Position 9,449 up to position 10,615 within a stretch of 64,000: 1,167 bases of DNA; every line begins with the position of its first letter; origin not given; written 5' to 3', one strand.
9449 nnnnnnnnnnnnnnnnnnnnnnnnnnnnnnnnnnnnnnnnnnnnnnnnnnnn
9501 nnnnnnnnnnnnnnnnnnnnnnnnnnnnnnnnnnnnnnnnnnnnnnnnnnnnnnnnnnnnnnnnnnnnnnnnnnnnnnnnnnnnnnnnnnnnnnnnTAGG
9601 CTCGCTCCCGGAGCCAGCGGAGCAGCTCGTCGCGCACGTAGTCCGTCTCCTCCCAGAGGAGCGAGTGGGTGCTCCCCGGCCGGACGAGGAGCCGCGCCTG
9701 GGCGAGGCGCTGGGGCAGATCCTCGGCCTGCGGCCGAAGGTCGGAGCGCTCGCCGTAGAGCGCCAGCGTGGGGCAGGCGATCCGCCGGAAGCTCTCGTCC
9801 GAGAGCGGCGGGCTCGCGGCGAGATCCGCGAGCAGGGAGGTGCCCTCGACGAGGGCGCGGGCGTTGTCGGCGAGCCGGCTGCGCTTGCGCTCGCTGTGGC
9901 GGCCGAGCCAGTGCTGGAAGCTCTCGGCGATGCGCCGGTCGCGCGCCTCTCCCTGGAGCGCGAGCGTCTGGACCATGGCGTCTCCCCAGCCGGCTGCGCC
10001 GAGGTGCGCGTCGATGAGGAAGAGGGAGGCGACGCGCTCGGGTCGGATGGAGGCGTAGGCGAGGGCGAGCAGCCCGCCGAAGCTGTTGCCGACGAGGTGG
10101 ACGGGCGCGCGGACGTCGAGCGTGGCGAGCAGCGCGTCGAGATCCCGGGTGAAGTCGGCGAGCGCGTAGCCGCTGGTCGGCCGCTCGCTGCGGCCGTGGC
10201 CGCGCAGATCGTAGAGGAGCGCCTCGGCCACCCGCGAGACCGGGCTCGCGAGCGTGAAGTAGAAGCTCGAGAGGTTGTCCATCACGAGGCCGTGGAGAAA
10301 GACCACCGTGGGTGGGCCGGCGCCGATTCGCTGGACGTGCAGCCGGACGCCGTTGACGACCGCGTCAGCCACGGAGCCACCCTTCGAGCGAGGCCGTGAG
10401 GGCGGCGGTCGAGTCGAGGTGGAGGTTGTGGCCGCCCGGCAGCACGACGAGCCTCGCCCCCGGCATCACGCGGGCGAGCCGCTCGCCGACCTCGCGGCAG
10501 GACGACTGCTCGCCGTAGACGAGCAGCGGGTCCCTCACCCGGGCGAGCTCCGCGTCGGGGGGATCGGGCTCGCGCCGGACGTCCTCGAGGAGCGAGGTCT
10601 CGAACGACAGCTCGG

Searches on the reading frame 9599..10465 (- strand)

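Call 31: search_protein_families(library=pfam, proteins=[window:9599-10465:-], max_evalue=0.00001)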
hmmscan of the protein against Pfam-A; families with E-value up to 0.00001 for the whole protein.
window:9599-10465:- (289 aa): 3 families
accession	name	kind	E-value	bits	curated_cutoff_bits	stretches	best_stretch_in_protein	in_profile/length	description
PF00561.26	Abhydrolase_1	-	2.4e-29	103.2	25.8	1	52-204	1-153/245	alpha/beta hydrolase fold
PF12697.13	Abhydrolase_6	-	2.2e-22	81.2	26.3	1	54-276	1-213/217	Alpha/beta hydrolase family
PF12146.15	Hydrolase_4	-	3.7e-11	43.2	27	1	53-272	6-237/239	Serine aminopeptidase, S33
